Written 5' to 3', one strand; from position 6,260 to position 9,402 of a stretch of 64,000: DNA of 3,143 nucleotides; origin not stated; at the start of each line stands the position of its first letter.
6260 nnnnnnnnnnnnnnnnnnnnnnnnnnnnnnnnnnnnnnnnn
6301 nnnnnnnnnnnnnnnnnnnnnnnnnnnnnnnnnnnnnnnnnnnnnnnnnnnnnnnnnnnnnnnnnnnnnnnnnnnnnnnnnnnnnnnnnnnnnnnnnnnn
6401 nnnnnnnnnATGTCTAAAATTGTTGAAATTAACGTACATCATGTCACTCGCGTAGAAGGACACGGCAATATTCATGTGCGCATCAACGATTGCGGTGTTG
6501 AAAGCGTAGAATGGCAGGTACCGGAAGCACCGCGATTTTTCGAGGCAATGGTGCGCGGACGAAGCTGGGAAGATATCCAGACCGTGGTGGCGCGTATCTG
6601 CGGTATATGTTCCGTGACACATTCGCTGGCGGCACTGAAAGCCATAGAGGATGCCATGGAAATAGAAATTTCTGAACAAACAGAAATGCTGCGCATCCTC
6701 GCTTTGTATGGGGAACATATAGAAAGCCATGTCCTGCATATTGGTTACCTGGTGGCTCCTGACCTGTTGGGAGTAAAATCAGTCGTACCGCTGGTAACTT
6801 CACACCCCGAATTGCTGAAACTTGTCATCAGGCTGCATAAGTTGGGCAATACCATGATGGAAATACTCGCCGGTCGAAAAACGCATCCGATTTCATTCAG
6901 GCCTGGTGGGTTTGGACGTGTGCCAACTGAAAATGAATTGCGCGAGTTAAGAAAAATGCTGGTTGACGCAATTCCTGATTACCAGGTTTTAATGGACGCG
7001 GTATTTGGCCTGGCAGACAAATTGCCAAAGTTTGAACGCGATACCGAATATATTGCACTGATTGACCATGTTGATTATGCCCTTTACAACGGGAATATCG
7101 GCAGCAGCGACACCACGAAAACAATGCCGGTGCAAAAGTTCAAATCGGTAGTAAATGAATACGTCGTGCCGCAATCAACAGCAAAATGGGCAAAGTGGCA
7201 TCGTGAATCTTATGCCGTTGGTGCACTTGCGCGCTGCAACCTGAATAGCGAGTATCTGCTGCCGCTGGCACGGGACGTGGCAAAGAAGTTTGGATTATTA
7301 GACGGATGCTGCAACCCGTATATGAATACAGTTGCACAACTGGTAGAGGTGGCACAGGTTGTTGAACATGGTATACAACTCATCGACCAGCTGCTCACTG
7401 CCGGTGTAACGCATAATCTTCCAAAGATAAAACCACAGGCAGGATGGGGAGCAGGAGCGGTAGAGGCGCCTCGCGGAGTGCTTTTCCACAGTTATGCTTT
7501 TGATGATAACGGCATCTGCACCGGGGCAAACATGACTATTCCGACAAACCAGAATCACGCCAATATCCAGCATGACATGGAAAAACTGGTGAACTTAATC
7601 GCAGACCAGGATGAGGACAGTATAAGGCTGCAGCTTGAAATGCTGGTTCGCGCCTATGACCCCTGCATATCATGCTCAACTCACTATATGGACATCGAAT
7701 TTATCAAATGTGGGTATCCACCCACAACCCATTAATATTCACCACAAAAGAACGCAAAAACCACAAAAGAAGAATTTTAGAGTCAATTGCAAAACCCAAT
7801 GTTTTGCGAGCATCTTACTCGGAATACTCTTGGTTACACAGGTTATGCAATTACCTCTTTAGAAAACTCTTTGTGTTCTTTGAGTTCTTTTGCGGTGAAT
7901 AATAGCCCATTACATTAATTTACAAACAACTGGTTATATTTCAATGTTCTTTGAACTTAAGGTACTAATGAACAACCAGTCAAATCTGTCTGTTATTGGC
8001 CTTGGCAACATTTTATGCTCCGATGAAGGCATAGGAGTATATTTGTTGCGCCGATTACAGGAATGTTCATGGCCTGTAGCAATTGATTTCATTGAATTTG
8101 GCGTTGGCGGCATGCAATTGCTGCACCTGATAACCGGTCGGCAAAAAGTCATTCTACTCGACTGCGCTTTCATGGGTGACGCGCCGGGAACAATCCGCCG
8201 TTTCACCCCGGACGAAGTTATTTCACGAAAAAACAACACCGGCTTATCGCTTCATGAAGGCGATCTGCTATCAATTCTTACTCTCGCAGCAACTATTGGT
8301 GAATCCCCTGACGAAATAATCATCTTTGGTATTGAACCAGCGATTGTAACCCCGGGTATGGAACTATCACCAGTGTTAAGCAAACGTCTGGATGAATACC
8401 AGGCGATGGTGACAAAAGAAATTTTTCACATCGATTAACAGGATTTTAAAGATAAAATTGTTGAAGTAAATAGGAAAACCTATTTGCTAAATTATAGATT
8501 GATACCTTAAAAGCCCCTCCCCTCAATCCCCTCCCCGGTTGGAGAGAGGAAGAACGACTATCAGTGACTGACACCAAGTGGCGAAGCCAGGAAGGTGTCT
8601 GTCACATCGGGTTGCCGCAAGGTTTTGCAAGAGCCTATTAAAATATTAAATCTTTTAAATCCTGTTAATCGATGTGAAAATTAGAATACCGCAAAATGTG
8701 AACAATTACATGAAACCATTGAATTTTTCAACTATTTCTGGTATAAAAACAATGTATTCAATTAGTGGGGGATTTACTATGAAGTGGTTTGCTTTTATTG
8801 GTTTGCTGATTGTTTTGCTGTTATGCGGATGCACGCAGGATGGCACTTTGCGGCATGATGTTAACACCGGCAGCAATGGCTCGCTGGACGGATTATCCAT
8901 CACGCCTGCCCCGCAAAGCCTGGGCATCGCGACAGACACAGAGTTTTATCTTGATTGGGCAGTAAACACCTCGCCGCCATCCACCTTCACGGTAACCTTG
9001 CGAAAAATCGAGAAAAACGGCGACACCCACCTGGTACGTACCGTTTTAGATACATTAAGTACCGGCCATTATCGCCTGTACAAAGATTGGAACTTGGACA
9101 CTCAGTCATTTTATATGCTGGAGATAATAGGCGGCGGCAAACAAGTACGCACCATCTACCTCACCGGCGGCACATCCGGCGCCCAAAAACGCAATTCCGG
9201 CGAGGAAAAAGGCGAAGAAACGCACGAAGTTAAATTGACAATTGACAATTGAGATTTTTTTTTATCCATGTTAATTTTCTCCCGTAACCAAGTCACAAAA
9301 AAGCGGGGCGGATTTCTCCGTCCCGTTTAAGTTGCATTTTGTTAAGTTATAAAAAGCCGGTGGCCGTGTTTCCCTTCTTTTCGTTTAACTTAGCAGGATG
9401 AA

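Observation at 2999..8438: Group 3b (sulfhydrogenase-type) four-subunit [NiFe] hydrogenase cassette bracketed by inverted about 70-bp repeats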

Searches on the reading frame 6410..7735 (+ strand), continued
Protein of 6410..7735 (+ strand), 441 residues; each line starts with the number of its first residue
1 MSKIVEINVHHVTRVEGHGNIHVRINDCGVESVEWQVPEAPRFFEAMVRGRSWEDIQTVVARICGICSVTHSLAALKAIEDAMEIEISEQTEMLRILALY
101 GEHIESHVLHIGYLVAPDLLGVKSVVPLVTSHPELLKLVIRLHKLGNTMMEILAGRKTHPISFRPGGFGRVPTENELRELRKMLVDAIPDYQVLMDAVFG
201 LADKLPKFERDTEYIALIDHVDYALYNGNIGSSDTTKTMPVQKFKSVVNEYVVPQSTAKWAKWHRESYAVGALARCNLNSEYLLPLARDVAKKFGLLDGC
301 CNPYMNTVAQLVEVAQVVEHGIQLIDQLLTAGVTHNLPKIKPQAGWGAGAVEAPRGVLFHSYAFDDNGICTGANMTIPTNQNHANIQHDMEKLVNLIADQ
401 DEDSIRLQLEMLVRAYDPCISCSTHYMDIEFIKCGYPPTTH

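Call 52: find_encoding_contigs(protein=P0013, flank=6000, max_places=1)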
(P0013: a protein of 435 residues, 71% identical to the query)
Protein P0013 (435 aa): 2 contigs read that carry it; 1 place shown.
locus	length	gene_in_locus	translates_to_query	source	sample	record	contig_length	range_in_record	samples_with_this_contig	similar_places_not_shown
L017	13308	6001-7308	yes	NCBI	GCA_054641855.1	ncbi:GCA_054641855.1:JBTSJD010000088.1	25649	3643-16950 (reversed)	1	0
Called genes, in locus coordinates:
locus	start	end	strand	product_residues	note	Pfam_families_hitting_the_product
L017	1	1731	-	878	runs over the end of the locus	PF20581:DUF6785, PF20580:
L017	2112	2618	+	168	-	PF02915:Rubrerythrin (faint)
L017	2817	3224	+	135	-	PF00571:CBS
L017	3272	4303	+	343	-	PF13534:Fer4_17 (faint), PF12838:Fer4_7 (faint), PF17179:Fer4_22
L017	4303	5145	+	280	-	PF00970:FAD_binding_6, PF00175:NAD_binding_1, PF10418:DHODB_Fe-S_bind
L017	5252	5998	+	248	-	PF01058:Oxidored_q6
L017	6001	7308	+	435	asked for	PF00374:NiFeSe_Hases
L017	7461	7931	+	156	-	PF01750:HycI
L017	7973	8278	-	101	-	-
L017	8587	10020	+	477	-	PF02018:CBM_4_9 (faint)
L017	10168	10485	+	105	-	PF01909:NTP_transf_2, PF18765:Polbeta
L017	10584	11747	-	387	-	PF13453:Zn_ribbon_TFIIB (faint), PF01694:Rhomboid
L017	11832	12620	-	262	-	PF00106:adh_short, PF08659:KR, PF13561:adh_short_C2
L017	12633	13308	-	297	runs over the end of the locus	PF01261:AP_endonuc_2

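Call 60: search_dna_similar(query=window:6410-7735:+, collection=plasmids, mode=protein, max_rows=8)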
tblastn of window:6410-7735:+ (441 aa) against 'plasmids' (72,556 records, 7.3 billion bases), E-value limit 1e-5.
Records with a match: 128; places in all: 154; records where one place covers at least 80% of the query: 24.
Best place of each record, by identity: <60% 128.
By first word of the organism name: Rhizobium 25; Escherichia 14; Azospirillum 13; Bradyrhizobium 10; Sinorhizobium 7; Rhodococcus 6; Streptomyces 5; Mesorhizobium 5; Paraburkholderia 4; Cupriavidus 4; and 22 more.
By predicted mobility (MOB-suite, as given by PLSDB): non-mobilizable 66; conjugative 43; mobilizable 19.
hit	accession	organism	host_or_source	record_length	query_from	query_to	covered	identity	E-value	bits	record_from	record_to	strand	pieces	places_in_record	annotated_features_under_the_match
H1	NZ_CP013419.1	Burkholderia savannae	soil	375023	2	429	97%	36.8%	6e-70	248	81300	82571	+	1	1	nickel-dependent hydrogenase large subunit | oxidoreductase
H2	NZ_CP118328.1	Rhodococcus sp. DK17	pure culture,crude oil-contaminated soil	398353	6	429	96%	36.5%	5e-66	236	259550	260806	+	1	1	nickel-dependent hydrogenase large subunit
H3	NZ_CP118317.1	Rhodococcus sp. DK180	pure culture,crude oil-contaminated soil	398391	6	429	96%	36.5%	5e-66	236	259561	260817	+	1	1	nickel-dependent hydrogenase large subunit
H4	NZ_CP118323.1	Rhodococcus sp. DK176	pure culture,crude oil-contaminated soil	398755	6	429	96%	36.5%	5e-66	236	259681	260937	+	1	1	nickel-dependent hydrogenase large subunit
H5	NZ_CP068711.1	Burkholderia thailandensis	soil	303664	2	429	97%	36.0%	6e-73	256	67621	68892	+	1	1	nickel-dependent hydrogenase large subunit | oxidoreductase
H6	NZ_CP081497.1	Streptomyces sp. BHT-5-2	whole organism,plant soil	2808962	7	438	98%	35.4%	6e-69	244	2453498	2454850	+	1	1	none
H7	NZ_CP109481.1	Streptomyces sp. NBC_01450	-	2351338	7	429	96%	35.9%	1e-64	232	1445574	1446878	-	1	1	none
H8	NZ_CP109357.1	Streptomyces sp. NBC_01562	-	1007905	7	429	96%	35.5%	5e-66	236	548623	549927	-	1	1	record has no annotation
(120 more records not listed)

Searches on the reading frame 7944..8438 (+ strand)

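Call 9: search_protein_families(library=ncbifam, proteins=[window:7944-8438:+])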
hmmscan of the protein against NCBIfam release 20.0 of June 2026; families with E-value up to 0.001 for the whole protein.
window:7944-8438:+ (164 aa): 7 families
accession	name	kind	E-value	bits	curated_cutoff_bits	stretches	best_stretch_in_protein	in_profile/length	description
TIGR00072.1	hydrog_prot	superfamily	1.3e-33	116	47.45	1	17-160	2-145/145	hydrogenase maturation protease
NF045519.1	NiFeSe_H2_mat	exception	1.4e-26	93.1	190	1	15-162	3-149/152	NiFeSe hydrogenase maturation protease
TIGR00140.1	hupD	subfamily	1.1e-25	90.3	151.8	1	17-159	3-146/151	HyaD/HybD family hydrogenase maturation endopeptidase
NF007777.0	PRK10466.1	equivalog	2.5e-18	66.3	190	1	16-158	4-147/164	HyaD/HybD family hydrogenase maturation endopeptidase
NF007616.0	PRK10264.1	equivalog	1.4e-17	64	261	1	13-136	4-128/195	hydrogenase 1 maturation protease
TIGR00130.1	frhD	equivalog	2.6e-09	37.3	134.95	1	14-152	4-143/153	coenzyme F420-reducing hydrogenase, FrhD protein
TIGR00142.1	hycI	equivalog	4.4e-09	36.3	119.1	1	17-155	3-137/146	hydrogenase maturation peptidase HycI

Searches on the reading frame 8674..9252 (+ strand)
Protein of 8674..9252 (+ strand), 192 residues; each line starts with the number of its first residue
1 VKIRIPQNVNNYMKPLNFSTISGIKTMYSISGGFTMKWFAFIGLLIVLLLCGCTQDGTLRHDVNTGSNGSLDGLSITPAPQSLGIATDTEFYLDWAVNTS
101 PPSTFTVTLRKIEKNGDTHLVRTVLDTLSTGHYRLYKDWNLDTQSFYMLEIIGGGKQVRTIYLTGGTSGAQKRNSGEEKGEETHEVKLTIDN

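Call 9: search_protein_families(library=ncbifam, proteins=[window:8674-9252:+])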
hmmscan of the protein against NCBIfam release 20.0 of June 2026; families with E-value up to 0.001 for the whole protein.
window:8674-9252:+ (192 aa): 0 families

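Call 29: search_protein_families(library=pfam, proteins=[window:8674-9252:+])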
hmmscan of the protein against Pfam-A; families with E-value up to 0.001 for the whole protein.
window:8674-9252:+ (192 aa): 1 family
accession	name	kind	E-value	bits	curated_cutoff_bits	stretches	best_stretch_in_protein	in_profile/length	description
PF10342.15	Kre9_KNH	-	0.00017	22.7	24.6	1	87-157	11-81/94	Kre9/KNH-like N-terminal Ig-like domain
